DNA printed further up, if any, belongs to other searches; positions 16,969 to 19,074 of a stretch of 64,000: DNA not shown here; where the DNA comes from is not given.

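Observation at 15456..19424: AorABC-type NAD-linked tungsten aldehyde oxidoreductase operon in a Firmicute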

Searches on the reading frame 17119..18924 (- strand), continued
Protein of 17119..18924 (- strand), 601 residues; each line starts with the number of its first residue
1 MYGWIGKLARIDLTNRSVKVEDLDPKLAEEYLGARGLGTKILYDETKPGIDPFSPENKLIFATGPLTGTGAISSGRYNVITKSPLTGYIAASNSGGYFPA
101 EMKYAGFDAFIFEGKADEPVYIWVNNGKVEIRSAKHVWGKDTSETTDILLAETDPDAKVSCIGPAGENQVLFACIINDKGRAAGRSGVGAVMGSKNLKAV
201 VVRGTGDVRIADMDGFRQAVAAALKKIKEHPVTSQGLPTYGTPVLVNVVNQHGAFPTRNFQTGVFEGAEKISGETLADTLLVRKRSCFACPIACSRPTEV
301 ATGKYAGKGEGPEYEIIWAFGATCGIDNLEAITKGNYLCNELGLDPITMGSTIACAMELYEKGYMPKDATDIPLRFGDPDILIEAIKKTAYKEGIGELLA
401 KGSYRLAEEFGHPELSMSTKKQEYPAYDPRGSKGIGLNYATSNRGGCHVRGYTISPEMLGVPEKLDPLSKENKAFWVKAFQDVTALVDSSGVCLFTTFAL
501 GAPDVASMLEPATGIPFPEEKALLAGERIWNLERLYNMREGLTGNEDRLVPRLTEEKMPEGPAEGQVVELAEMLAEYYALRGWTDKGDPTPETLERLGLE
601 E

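Call 35: search_solved_structures(query=window:17119-18924:-, max_evalue=1e-100, show_alignments=5)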
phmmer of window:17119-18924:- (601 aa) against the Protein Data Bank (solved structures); distinct sequences matched with E-value up to 1e-100: 5.
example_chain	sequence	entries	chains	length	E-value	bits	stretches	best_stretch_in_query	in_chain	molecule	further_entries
9mqx_D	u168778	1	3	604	2e-249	832.5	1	1-599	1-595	Aldehyde:ferredoxin oxidoreductase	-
1aor_A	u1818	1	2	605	3e-209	699.8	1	1-601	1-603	ALDEHYDE FERREDOXIN OXIDOREDUCTASE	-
9g7j_A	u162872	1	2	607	4e-199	666.4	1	1-601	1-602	Aldehyde ferredoxin oxidoreductase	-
8c0z_A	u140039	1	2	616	2.6e-198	663.7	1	3-599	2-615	Aldehyde:ferredoxin oxidoreductase,tungsten-containing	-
9q1t_A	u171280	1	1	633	2.3e-137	462.4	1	3-600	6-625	Tungsten-dependent aldehyde oxidoreductase WOR83 from Haloferax volcanii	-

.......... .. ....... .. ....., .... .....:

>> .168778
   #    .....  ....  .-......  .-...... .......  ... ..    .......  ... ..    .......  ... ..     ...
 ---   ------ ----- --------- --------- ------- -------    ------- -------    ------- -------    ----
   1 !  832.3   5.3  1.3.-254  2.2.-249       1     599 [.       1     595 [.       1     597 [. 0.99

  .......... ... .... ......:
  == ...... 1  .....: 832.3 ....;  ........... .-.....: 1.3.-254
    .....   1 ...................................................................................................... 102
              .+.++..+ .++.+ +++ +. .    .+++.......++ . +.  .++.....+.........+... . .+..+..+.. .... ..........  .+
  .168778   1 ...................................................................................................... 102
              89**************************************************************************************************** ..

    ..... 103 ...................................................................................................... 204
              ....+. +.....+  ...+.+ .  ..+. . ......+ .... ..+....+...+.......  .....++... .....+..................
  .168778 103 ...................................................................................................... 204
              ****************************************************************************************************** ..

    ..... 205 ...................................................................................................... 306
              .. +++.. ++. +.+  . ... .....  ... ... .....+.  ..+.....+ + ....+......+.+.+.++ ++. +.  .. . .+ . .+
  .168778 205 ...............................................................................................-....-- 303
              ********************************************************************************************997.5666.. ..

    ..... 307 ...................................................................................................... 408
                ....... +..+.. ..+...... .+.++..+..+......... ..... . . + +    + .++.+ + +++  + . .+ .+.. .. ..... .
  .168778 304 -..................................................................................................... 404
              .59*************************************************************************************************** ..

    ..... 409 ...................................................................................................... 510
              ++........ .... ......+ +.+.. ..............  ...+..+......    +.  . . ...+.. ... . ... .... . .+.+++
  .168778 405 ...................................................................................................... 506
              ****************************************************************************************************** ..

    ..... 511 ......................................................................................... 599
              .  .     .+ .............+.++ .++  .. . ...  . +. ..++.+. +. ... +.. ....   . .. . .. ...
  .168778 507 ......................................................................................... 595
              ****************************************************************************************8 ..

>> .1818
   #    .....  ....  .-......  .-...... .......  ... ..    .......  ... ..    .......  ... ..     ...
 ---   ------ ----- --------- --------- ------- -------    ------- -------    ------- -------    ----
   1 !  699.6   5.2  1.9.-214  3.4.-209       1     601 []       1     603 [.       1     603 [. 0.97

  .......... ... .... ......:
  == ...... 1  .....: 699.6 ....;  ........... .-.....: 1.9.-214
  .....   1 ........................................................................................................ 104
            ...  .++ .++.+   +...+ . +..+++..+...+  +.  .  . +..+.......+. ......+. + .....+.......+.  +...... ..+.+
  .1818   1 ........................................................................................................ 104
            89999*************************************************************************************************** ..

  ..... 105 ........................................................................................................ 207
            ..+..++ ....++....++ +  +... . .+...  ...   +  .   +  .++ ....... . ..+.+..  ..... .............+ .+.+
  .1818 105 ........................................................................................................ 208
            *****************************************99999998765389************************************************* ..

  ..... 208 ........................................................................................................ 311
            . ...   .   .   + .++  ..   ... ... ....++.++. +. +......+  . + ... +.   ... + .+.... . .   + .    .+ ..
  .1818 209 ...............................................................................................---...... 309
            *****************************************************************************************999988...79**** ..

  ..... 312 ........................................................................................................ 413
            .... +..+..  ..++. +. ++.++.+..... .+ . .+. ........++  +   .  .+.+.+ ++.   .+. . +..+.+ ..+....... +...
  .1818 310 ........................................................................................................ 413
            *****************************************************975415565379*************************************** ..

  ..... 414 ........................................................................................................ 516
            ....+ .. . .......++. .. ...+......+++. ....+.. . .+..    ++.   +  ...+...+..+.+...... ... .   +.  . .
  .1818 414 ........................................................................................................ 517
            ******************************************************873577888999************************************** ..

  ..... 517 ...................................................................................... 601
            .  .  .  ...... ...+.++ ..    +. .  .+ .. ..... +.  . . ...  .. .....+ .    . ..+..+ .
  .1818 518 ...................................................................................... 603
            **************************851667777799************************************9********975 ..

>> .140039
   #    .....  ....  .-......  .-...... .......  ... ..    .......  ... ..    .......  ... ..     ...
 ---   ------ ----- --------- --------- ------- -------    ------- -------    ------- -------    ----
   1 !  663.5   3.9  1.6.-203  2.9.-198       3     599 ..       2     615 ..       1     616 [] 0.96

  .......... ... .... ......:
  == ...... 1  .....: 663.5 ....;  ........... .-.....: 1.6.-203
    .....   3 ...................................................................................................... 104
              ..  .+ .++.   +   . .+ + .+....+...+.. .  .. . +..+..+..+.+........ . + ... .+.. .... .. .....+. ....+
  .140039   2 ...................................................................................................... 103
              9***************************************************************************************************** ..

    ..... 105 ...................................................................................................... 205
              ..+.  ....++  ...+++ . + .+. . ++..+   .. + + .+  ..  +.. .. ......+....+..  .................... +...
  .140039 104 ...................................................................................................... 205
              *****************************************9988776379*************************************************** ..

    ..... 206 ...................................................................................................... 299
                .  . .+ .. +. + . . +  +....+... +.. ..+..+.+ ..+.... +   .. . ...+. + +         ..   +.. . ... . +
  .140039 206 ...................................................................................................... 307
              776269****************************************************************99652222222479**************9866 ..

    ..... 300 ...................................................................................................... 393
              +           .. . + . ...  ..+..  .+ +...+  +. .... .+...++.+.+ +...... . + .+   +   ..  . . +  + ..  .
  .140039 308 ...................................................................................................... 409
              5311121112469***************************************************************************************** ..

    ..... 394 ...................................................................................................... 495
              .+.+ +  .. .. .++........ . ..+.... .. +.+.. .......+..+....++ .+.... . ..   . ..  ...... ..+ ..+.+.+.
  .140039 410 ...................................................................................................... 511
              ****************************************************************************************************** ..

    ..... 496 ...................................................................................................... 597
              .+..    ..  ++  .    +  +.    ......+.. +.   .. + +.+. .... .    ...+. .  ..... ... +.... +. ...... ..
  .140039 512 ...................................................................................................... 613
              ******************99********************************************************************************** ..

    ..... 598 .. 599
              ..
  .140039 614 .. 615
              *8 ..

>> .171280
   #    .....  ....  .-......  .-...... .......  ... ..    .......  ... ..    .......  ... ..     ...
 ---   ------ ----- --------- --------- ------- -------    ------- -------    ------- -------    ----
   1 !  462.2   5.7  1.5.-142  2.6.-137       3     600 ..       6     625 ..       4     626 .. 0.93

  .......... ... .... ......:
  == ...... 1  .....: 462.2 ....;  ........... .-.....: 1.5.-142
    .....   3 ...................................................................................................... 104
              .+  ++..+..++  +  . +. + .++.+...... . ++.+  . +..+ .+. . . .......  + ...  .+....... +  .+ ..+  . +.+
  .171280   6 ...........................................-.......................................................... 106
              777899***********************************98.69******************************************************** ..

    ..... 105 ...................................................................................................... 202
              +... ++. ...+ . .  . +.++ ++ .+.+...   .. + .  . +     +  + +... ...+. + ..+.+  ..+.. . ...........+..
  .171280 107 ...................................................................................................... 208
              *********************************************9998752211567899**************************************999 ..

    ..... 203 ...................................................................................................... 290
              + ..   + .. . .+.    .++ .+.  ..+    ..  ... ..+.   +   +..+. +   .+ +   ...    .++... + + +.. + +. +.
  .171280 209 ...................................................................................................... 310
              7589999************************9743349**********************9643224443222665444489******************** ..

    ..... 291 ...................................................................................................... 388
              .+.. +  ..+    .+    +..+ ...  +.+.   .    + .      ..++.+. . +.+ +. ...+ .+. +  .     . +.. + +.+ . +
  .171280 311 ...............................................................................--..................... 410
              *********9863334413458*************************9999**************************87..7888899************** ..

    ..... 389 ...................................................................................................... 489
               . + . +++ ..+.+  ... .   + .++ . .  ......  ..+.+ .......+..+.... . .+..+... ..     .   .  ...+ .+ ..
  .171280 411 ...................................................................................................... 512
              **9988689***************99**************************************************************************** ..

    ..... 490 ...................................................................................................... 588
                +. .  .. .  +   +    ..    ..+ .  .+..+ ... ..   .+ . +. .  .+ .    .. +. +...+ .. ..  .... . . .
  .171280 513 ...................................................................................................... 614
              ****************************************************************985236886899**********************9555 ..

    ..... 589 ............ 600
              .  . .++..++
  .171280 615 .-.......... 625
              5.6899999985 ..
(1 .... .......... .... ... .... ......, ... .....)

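Call 60: find_homologous_proteins(query=L090:8074-9381:+, max_evalue=1e-30)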
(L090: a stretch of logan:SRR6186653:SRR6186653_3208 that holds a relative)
Query L090:8074-9381:+ (436 aa): 872 proteins with E <= 1e-30 among 8000 candidates; the best 120 are listed.
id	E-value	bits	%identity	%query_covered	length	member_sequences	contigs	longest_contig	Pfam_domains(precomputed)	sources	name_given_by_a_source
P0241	2.4e-122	427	56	96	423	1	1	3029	PF13241.13,PF07992.21,PF00070.34,PF18267.8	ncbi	ncbi:MAG: NAD(P)/FAD-dependent oxidoreductase [Bacillota bacterium]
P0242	3.0e-92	328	46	96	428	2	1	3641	PF07992.21,PF00070.34,PF18267.8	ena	-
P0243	6.0e-89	317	57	70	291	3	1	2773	PF07992.21,PF00070.34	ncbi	ncbi:MAG: NAD(P)/FAD-dependent oxidoreductase, partial [Bacillota bacterium]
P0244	5.0e-87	311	45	96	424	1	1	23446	PF07992.21,PF00070.34,PF13738.13,PF01262.28,PF01134.29,PF18267.8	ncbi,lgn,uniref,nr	ncbi:MAG: FAD-dependent oxidoreductase [Thermanaeromonas sp.]|uniref:NAD(P)/FAD-dependent oxidoreduc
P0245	2.8e-81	292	43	89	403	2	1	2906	PF01266.31,PF07992.21,PF00070.34,PF18267.8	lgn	-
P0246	1.5e-79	286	43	97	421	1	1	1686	PF13450.13,PF07992.21,PF00070.34,PF13738.13,PF18267.8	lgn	-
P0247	3.6e-78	282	43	96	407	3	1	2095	PF07992.21,PF00070.34,PF13738.13,PF18267.8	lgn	-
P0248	6.9e-78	281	43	96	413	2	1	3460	PF01266.31,PF00890.31,PF07992.21,PF00070.34,PF13738.13,PF18267.8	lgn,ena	-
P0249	1.4e-77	280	44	96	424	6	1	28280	PF07992.21,PF00070.34,PF13738.13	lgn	-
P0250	4.9e-77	278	40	97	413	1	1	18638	PF01266.31,PF13450.13,PF07992.21,PF00070.34,PF13738.13,PF03486.21,PF18267.8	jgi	jgi:nitrite reductase (NADH) large subunit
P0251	1.1e-76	277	41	96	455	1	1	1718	PF01266.31,PF13241.13,PF13450.13,PF07992.21,PF00070.34,PF13738.13,PF03486.21,PF13454.13,PF18267.8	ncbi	-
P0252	1.3e-76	277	42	96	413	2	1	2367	PF01266.31,PF13450.13,PF07992.21,PF00070.34,PF13738.13,PF03486.21,PF13454.13,PF18267.8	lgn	-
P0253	2.6e-76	276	42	96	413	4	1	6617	PF01266.31,PF07992.21,PF00070.34,PF13738.13,PF03486.21,PF13454.13,PF04820.21,PF18267.8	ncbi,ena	-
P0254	3.6e-76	275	39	89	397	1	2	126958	PF07992.21,PF00070.34,PF18267.8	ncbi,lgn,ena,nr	ncbi:MAG TPA: NAD(P)/FAD-dependent oxidoreductase [Firmicutes bacterium]|nr:NAD(P)/FAD-dependent oxi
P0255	5.0e-76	275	44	90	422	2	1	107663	PF07992.21,PF00070.34,PF13738.13,PF18267.8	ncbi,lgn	-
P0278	4.0e-72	262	41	96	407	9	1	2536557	PF07992.21,PF00070.34,PF13738.13,PF18267.8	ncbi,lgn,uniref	ncbi:Nitrite reductase [NAD(P)H] [Moorella thermoacetica]|uniref:NAD(P)/FAD-dependent oxidoreductase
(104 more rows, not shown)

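Call 61: find_encoding_contigs(protein=P0278, flank=6000, max_places=1)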
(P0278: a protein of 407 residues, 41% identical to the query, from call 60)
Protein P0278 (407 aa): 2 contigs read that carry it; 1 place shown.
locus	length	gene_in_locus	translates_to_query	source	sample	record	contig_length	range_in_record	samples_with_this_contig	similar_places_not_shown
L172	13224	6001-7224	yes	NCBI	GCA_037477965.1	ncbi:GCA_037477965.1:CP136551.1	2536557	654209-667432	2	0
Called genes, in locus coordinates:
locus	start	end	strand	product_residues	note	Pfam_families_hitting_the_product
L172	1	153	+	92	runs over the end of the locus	PF22743:PspAA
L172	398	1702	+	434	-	PF00395:SLH (weak)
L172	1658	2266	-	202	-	PF09335:VTT_dom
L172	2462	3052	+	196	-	-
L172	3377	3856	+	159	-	PF13237:Fer4_10, PF13247:Fer4_11, PF12838:Fer4_7, PF13187:Fer4_9 (weak), PF25160:LdpA_Fe-S-bd (weak), PF00037:Fer4 (weak), PF12797:Fer4_2 (weak), PF12837:Fer4_6 (weak), +4 more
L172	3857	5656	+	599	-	PF02730:AFOR_N, PF01314:AFOR_C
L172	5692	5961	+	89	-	PF02597:ThiS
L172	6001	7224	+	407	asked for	PF07992:Pyr_redox_2, PF13738:Pyr_redox_3 (weak), PF00070:Pyr_redox, PF18267:Rubredoxin_C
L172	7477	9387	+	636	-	PF06506:PrpR_N, PF00989:PAS, PF13188:PAS_8, PF08448:PAS_4 (weak), PF00158:Sigma54_activat, PF14532:Sigma54_activ_2, PF25601:AAA_lid_14, PF02954:HTH_8, +2 more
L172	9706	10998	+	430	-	PF07005:SBD_N, PF17042:NBD_C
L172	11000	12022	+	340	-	PF04166:PdxA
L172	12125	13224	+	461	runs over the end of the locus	PF02447:GntP_permease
